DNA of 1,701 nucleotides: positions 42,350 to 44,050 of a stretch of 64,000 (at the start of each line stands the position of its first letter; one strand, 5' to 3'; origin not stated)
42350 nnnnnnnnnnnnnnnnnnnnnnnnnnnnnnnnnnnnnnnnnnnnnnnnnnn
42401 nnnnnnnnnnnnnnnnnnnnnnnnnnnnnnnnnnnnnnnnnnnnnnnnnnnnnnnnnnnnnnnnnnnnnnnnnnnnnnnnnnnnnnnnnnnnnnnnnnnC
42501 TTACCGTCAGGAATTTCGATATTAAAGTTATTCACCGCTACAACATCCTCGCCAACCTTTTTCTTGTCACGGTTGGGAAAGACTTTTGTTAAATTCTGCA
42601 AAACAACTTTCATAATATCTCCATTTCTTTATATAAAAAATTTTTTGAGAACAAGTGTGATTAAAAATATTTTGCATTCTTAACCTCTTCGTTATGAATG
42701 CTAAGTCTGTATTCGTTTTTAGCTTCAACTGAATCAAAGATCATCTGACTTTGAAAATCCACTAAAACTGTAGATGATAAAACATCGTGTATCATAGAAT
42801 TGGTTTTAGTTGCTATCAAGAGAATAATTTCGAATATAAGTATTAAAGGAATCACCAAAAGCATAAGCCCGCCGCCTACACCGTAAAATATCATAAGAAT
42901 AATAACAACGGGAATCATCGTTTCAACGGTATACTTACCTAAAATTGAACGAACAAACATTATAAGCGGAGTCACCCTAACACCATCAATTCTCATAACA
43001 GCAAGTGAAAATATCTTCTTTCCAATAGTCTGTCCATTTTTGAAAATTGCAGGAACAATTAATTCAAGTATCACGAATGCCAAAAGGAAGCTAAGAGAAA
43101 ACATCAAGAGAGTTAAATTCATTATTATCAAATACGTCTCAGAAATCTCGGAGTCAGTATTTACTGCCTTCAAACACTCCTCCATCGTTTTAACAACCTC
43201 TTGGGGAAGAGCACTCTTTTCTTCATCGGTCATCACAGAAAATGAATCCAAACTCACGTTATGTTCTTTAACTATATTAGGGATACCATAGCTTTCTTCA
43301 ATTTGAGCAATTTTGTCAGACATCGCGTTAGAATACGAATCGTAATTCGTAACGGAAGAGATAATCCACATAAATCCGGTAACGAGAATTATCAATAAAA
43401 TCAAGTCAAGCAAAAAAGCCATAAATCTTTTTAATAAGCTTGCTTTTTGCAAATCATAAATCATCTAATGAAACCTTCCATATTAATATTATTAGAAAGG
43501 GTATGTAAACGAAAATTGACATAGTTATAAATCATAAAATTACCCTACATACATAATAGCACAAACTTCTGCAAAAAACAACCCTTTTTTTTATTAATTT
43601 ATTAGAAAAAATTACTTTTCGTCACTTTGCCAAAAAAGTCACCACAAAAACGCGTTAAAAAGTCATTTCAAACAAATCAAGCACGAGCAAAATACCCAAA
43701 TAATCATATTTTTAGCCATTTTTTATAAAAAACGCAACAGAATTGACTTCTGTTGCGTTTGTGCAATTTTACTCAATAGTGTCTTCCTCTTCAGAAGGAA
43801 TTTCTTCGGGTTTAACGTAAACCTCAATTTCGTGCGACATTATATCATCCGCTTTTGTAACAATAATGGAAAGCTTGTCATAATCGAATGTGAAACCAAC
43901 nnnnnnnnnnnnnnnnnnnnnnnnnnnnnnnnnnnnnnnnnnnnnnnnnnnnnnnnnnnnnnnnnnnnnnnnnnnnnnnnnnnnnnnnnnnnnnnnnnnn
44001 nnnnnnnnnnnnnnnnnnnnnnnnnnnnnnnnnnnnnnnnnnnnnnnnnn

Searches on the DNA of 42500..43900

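Call 106: search_rna_families(source=window, start=42500, end=43900, threshold=evalue, max_evalue=1)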
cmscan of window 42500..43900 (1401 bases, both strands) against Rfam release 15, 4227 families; matches with E-value up to 1: 1.
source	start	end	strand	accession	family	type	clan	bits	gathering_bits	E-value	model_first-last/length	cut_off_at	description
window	43137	43240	-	RF01177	snR67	Gene; snRNA; snoRNA; CD-box;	CL00053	19.4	55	0.35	1-83/83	no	Small nucleolar RNA snR67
